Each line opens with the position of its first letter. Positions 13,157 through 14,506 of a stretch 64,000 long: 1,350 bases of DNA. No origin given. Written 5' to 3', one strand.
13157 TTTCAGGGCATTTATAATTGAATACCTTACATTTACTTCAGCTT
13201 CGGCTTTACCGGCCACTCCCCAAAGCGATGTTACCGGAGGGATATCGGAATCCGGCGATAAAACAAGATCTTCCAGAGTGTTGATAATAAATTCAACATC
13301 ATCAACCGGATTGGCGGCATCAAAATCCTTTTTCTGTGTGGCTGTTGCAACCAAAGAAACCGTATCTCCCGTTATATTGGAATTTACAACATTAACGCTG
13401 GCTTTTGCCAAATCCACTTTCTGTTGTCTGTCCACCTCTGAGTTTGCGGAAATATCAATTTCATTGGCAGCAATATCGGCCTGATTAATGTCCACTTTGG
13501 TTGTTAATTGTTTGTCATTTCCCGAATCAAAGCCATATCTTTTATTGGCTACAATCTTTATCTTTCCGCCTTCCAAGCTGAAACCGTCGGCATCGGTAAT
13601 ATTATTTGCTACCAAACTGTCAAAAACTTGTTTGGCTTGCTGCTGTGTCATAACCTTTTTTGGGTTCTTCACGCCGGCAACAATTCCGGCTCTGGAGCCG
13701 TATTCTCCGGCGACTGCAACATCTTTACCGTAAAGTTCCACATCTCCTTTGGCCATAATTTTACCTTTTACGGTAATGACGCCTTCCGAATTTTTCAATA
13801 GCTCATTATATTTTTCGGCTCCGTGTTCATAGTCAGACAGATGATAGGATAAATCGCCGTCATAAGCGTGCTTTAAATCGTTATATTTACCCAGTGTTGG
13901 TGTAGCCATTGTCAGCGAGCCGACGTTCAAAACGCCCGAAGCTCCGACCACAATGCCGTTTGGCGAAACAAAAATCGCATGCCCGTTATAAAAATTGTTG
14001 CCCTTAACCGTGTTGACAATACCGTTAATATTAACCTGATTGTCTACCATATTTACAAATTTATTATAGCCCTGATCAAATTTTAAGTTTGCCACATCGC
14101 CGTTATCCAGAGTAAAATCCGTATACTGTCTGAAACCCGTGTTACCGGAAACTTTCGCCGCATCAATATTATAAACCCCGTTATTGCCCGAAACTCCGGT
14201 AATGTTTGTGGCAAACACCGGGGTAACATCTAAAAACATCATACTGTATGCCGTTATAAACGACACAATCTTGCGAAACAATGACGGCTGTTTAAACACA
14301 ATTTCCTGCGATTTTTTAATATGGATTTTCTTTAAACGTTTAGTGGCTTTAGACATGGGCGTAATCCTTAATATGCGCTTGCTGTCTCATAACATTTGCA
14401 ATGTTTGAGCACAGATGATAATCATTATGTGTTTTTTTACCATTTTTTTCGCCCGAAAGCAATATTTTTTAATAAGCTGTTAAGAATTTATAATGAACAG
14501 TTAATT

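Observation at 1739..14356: Orphan 4,205-aa TpsA adhesin with an acidic/basic low-complexity insert, a coding homopolymer, and a distinct C-terminal domain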

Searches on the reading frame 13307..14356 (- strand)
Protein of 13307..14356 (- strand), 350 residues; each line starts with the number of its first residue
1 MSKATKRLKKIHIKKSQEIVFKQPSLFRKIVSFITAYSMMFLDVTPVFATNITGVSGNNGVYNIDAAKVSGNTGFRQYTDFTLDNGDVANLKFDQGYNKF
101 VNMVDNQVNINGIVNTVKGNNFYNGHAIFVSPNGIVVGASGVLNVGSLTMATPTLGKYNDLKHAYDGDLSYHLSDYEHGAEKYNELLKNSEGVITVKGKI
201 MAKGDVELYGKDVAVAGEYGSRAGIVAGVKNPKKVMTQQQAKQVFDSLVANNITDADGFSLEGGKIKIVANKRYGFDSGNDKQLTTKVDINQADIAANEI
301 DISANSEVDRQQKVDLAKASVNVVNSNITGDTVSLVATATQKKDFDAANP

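Call 7: search_protein_families(library=ncbifam, proteins=[window:13307-14356:-], max_evalue=1)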
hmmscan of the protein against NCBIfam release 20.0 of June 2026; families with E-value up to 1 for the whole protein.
window:13307-14356:- (350 aa): 2 families
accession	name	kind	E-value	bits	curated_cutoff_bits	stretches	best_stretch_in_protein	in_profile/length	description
NF012204.1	adhes_FxxPxG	domain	2.8e-45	153.9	60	1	62-217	1-151/153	leukotoxin LktA family filamentous adhesin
TIGR01901.1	adhes_NPXG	domain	0.0005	19.9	29.1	1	76-152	2-75/79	filamentous hemagglutinin N-terminal domain-containing protein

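Call 8: search_protein_families(library=pfam, proteins=[window:13307-14356:-], max_evalue=10)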
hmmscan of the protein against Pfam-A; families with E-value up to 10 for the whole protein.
window:13307-14356:- (350 aa): 1 family
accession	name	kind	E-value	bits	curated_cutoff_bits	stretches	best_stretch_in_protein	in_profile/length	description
PF11148.14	DUF2922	-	0.12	12.7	25.5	1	229-258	20-49/69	Protein of unknown function (DUF2922)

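Call 19: find_related_loci(query=window:13307-14356:-, collection=genome_contigs, flank=10000)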
Query window:13307-14356:- (350 aa) in genome_contigs; peptide patterns used: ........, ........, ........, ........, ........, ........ (x = any residue, [..] = any of these).
94 stretches matched a pattern; 8 encode a relative of the query (tblastn E <= 1e-3); 8 distinct loci.
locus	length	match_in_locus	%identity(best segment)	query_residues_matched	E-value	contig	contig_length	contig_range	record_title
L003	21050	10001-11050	97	1-350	0e+0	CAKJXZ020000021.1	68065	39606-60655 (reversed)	Proteobacteria bacterium isolate MAG-R073 genome assembly, contig: k141_247732, whole genome shotgun sequence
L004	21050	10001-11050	79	1-350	0e+0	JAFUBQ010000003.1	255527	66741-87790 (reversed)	MAG: Alphaproteobacteria bacterium isolate RGIG4347 Roe_deer_Jejunum-1__c175, whole genome shotgun sequence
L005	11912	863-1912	78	1-350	3e-180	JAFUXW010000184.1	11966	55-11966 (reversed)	MAG: Alphaproteobacteria bacterium isolate RGIG4925 Roe_deer_Rumen-3__c232159, whole genome shotgun sequence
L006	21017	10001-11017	68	10-350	1e-150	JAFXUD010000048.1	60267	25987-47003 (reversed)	MAG: Victivallales bacterium isolate RGIG6748 Sheep_Rumen-3__c866783, whole genome shotgun sequence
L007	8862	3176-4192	59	1-345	5e-129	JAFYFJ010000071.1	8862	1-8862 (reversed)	MAG: Alphaproteobacteria bacterium isolate RGIG7040 Sheep_Rumen.Co__c2617867, whole genome shotgun sequence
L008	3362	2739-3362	83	1-209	2e-115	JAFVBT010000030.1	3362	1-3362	MAG: Alphaproteobacteria bacterium isolate RGIG5026 Roe_deer_Rumen.Co__c457598, whole genome shotgun sequence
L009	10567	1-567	71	163-350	2e-82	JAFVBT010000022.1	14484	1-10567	MAG: Alphaproteobacteria bacterium isolate RGIG5026 Roe_deer_Rumen.Co__c253916, whole genome shotgun sequence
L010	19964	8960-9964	65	1-341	2e-140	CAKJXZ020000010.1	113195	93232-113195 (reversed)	Proteobacteria bacterium isolate MAG-R073 genome assembly, contig: k141_84460, whole genome shotgun sequence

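Call 24: search_protein_families(library=pfam, proteins=[L004:8011-9771:-, L006:8003-9769:-, L010:5260-6840:+, L010:387-1943:-, L003:6409-8307:+, L010:8040-8717:-, L004:3366-6065:-, L006:4064-7513:-], max_evalue=0.001)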
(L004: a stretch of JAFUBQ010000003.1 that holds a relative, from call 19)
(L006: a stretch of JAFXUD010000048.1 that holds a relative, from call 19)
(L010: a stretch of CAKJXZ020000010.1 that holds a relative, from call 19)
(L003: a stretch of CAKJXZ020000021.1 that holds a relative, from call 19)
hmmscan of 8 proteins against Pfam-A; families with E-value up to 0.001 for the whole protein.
L004:8011-9771:- (587 aa): 4 families
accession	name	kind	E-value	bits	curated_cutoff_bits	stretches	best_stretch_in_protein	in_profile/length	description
PF03865.19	ShlB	-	1.2e-24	87.8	22.7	1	231-513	1-290/311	Haemolysin secretion/activation protein ShlB/FhaC/HecB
PF08479.16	POTRA_2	-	8.6e-22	77.2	24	1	96-169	3-76/76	POTRA domain, ShlB-type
PF01103.29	Omp85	-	7.3e-15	55.7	24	1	274-564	32-312/325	Omp85 superfamily domain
PF07244.20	POTRA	-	2.2e-11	44.7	21.3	1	170-216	2-49/79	Surface antigen variable number repeat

L006:8003-9769:- (589 aa): 4 families
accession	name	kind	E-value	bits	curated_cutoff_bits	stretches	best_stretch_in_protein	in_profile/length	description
PF03865.19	ShlB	-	8e-25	88.4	22.7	1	237-498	1-280/311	Haemolysin secretion/activation protein ShlB/FhaC/HecB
PF08479.16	POTRA_2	-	5.4e-19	68.3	24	1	102-175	3-76/76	POTRA domain, ShlB-type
PF01103.29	Omp85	-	5.2e-14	52.9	24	1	278-571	30-313/325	Omp85 superfamily domain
PF07244.20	POTRA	-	2.7e-10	41.3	21.3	2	176-219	2-46/79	Surface antigen variable number repeat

L010:5260-6840:+ (527 aa): 0 families

L010:387-1943:- (519 aa): 1 family
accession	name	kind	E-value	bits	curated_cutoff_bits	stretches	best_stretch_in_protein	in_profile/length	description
PF04349.18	MdoG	-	1e-188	628.6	25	1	41-517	1-478/478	Periplasmic glucan biosynthesis protein, MdoG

L003:6409-8307:+ (633 aa): 0 families

L010:8040-8717:- (226 aa): 0 families

L004:3366-6065:- (900 aa): 2 families
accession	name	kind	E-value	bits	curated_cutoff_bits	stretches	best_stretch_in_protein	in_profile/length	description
PF04851.21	ResIII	-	1.5e-22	80.7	22.5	1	55-231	20-163/164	Type III restriction enzyme, res subunit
PF18766.7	SWI2_SNF2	-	0.0001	22.5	26.7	0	154-279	94-204/221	SWI2/SNF2 ATPase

L006:4064-7513:- (1150 aa): 0 families

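Call 47: find_homologous_proteins(query=L004:8011-9771:-, max_evalue=1e-40)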
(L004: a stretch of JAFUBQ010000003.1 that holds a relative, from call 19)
Query L004:8011-9771:- (587 aa): 874 proteins with E <= 1e-40 among 8000 candidates; the best 120 are listed.
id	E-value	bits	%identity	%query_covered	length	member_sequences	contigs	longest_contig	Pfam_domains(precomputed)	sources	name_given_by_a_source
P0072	0.0e+0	1157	85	100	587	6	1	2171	PF08479.17,PF07244.21,PF03865.20,PF01103.30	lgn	-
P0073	0.0e+0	1153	84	100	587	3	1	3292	PF08479.17,PF07244.21,PF03865.20,PF01103.30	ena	-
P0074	0.0e+0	1148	84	100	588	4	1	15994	PF08479.17,PF07244.21,PF03865.20,PF01103.30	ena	-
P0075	0.0e+0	1147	84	100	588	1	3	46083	PF08479.17,PF07244.21,PF03865.20,PF01103.30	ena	-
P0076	0.0e+0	1146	84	100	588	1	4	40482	PF08479.17,PF07244.21,PF03865.20,PF01103.30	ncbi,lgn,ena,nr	ncbi:MAG: ShlB/FhaC/HecB family hemolysin secretion/activation protein [Alphaproteobacteria bacteriu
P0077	0.0e+0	1136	82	100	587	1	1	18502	PF08479.17,PF07244.21,PF03865.20,PF01103.30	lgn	-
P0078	0.0e+0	1130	82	100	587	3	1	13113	PF08479.17,PF07244.21,PF03865.20,PF01103.30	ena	-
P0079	0.0e+0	1126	82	100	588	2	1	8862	PF08479.17,PF07244.21,PF03865.20,PF01103.30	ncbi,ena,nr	ncbi:MAG: ShlB/FhaC/HecB family hemolysin secretion/activation protein [Alphaproteobacteria bacteriu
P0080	0.0e+0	1119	80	100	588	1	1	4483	PF08479.17,PF07244.21,PF03865.20,PF01103.30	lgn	-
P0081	0.0e+0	1119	82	100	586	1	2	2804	PF08479.17,PF07244.21,PF03865.20,PF01103.30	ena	-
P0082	0.0e+0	1118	82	100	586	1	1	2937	PF08479.17,PF07244.21,PF03865.20,PF01103.30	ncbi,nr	ncbi:MAG: ShlB/FhaC/HecB family hemolysin secretion/activation protein [Alphaproteobacteria bacteriu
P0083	0.0e+0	1118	82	100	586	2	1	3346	PF08479.17,PF07244.21,PF03865.20,PF01103.30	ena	-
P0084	0.0e+0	1107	81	100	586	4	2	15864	PF08479.17,PF07244.21,PF03865.20,PF01103.30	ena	-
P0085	0.0e+0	1096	79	100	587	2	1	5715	PF08479.17,PF07244.21,PF03865.20,PF01103.30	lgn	-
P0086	0.0e+0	1095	79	100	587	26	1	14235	PF08479.17,PF07244.21,PF03865.20,PF01103.30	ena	-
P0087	0.0e+0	1082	79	100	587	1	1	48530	PF08479.17,PF07244.21,PF03865.20,PF01103.30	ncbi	-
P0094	0.0e+0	1048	77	100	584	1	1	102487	PF08479.17,PF07244.21,PF03865.20,PF01103.30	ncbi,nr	ncbi:MAG: ShlB/FhaC/HecB family hemolysin secretion/activation protein [Alphaproteobacteria bacteriu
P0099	0.0e+0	1040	77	100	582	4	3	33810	PF08479.17,PF07244.21,PF03865.20,PF01103.30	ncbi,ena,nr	ncbi:MAG: ShlB/FhaC/HecB family hemolysin secretion/activation protein [Alphaproteobacteria bacteriu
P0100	0.0e+0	1038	76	100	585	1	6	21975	PF08479.17,PF07244.21,PF03865.20,PF01103.30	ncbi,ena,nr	ncbi:MAG: ShlB/FhaC/HecB family hemolysin secretion/activation protein [Alphaproteobacteria bacteriu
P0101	0.0e+0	1037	75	100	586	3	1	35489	PF08479.17,PF07244.21,PF03865.20,PF01103.30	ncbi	-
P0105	0.0e+0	1017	75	100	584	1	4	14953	PF08479.17,PF07244.21,PF03865.20,PF01103.30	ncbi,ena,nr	ncbi:MAG: ShlB/FhaC/HecB family hemolysin secretion/activation protein [Alphaproteobacteria bacteriu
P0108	1.3e-295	1000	74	100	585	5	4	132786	PF08479.17,PF07244.21,PF03865.20,PF01103.30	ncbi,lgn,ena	-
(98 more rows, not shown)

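Call 48: find_encoding_contigs(protein=P0076, flank=10000, max_places=4)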
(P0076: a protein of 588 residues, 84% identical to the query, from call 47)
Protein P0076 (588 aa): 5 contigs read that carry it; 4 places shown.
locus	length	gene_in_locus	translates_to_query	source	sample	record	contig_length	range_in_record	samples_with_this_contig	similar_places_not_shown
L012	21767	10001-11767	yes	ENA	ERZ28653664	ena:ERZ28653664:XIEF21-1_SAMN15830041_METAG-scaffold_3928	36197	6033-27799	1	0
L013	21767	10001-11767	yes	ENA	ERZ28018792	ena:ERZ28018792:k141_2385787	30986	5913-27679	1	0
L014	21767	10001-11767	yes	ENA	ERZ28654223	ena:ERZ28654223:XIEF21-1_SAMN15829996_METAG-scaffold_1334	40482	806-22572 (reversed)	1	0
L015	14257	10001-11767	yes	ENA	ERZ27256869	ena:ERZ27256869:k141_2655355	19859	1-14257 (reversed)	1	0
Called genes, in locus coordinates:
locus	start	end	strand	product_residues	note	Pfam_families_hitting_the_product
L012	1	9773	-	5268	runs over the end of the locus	?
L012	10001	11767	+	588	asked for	PF07244:POTRA (faint), PF08479:POTRA_2, PF03865:ShlB, PF01103:Omp85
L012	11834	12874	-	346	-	PF04237:YjbR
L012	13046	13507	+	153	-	-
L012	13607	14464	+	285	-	PF00277:SAA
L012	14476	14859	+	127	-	-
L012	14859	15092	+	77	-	-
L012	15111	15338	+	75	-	-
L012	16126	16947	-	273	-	PF00149:Metallophos, PF12850:Metallophos_2 (faint)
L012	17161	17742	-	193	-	PF13707:RloB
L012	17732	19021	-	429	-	PF13175:AAA_15 (faint), PF02463:SMC_N (faint), PF13304:AAA_21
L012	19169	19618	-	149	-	PF00583:Acetyltransf_1, PF13527:Acetyltransf_9 (weak), PF13508:Acetyltransf_7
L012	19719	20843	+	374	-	PF13302:Acetyltransf_3, PF00583:Acetyltransf_1, PF13673:Acetyltransf_10 (faint), PF08445:FR47 (faint), PF13527:Acetyltransf_9 (weak), PF00583:Acetyltransf_1 (weak), PF13508:Acetyltransf_7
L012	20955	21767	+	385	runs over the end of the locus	PF00817:IMS, PF11799:IMS_C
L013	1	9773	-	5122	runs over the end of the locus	-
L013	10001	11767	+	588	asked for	PF07244:POTRA (faint), PF08479:POTRA_2, PF03865:ShlB, PF01103:Omp85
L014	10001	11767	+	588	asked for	PF07244:POTRA (faint), PF08479:POTRA_2, PF03865:ShlB, PF01103:Omp85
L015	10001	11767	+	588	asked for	PF07244:POTRA (faint), PF08479:POTRA_2, PF03865:ShlB, PF01103:Omp85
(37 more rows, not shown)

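Call 49: find_encoding_contigs(protein=P0075, flank=10000, max_places=3)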
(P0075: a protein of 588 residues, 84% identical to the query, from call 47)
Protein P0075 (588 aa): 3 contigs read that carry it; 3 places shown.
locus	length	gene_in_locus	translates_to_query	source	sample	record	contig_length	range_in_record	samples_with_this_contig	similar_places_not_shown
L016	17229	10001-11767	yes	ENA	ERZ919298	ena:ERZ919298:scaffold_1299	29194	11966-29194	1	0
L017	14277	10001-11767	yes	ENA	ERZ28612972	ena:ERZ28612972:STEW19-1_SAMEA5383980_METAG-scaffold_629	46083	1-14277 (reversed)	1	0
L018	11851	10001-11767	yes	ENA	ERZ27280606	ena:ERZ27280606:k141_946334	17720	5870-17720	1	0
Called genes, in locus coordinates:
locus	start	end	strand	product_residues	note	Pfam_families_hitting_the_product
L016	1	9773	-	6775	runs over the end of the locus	-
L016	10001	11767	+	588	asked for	PF07244:POTRA (faint), PF08479:POTRA_2, PF03865:ShlB, PF01103:Omp85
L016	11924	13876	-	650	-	-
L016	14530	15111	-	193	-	PF13707:RloB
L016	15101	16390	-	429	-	PF13175:AAA_15 (faint), PF02463:SMC_N (faint), PF13304:AAA_21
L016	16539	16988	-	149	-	PF00583:Acetyltransf_1, PF13527:Acetyltransf_9 (weak), PF13508:Acetyltransf_7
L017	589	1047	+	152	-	-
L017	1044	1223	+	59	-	-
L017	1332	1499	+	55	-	-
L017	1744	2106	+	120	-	-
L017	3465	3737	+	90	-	-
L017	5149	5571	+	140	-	-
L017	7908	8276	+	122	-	-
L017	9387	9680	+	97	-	-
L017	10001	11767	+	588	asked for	PF07244:POTRA (faint), PF08479:POTRA_2, PF03865:ShlB, PF01103:Omp85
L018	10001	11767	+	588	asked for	PF07244:POTRA (faint), PF08479:POTRA_2, PF03865:ShlB, PF01103:Omp85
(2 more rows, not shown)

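Call 50: find_encoding_contigs(protein=P0077, flank=10000, max_places=3)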
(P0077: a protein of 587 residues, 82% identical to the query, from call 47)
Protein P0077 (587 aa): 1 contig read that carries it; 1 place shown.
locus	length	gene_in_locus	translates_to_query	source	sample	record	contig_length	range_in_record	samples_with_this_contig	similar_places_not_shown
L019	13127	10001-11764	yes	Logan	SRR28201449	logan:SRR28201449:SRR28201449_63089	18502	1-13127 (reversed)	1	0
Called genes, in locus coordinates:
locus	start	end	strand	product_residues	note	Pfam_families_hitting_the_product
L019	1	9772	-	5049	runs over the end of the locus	?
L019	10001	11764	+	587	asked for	PF08479:POTRA_2, PF07244:POTRA (weak), PF03865:ShlB, PF01103:Omp85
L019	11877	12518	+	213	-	PF03006:HlyIII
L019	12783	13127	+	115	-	?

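Call 51: find_encoding_contigs(protein=P0072, flank=10000, max_places=3)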
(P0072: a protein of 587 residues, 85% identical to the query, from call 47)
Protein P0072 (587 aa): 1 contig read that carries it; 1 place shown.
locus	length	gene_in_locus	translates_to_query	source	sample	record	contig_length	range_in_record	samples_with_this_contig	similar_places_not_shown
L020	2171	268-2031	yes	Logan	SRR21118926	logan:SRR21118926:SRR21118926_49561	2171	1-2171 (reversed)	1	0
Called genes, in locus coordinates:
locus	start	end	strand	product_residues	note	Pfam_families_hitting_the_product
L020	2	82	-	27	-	?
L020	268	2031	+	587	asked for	PF08479:POTRA_2, PF07244:POTRA (weak), PF03865:ShlB, PF01103:Omp85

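Call 63: search_solved_structures(query=window:13307-14356:-, max_evalue=1)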
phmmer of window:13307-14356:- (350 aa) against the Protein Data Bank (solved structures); distinct sequences matched with E-value up to 1: 3.
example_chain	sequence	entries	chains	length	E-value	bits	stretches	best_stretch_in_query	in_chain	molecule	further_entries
23sg_X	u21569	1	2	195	0.14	14.6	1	66-104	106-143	gp12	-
6i8v_A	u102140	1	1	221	0.25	13.8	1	238-320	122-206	Ktr system potassium uptake protein C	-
2f06_A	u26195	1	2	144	0.62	12.5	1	183-320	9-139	conserved hypothetical protein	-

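Call 66: search_solved_structures(query=A2, max_evalue=1, show_alignments=2)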
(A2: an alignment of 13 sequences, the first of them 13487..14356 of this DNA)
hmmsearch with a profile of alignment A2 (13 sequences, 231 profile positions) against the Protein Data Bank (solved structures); distinct sequences matched with E-value up to 1: 2.
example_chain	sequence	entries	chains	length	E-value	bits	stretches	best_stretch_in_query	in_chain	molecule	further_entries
8olb_A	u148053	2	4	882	0.37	13.2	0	69-117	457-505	Inner capsid protein VP2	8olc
3vjf_A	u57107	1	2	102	0.52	12.7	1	46-97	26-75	WA20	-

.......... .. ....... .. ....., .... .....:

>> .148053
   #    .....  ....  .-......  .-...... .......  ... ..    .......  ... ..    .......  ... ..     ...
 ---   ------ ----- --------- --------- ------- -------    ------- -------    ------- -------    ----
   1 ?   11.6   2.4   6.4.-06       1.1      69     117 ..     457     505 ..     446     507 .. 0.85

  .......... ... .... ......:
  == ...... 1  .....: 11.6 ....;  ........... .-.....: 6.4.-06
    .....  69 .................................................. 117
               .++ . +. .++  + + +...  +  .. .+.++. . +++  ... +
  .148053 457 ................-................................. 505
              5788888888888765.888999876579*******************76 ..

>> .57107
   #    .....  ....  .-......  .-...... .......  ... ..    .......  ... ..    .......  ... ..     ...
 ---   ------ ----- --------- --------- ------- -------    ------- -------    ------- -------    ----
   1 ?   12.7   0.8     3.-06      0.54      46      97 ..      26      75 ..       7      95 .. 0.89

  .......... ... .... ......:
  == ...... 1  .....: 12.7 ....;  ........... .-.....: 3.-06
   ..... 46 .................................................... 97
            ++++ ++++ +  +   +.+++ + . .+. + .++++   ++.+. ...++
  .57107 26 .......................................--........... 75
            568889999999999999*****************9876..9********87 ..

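Call 77: predict_structure(alignment_id=A3)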
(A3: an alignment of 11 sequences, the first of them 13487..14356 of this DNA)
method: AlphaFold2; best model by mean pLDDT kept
length: 290 residues; sequences in the alignment: 11
mean_pLDDT: 74.2   pTM: 0.72
mean pLDDT of the five models: 74.2, 64.6, 63.7, 61.4, 54.8
residues with pLDDT >= 90: 107; 70-90: 79; 50-70: 39; < 50: 65
segments of 3 or more residues with pLDDT < 50: 1-5, 7-21, 38-47, 218-220, 253-264, 271-290
pLDDT, mean of each block of 10 residues (from residue 1): 46 46 55 52 48 87 95 95 93 93 95 92 92 90 91 95 94 94 91 85 83 61 69 80 77 36 48 37 33
secondary structure, 60 per line:
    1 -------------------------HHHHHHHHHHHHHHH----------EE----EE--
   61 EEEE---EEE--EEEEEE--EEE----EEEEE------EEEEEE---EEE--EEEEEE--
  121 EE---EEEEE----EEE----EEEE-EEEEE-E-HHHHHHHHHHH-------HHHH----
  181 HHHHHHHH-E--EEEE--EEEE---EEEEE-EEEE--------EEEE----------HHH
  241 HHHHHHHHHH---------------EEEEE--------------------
elements in order: H26-40 E61-64 E68-70 E73-78 E81-83 E88-92 E99-104 E108-110 E113-118 E126-130 E135-137 E142-145 E147-151 H155-165 H173-176 H181-188 E193-196 E199-202 E206-210 E212-215 E224-227 H238-250 E266-270
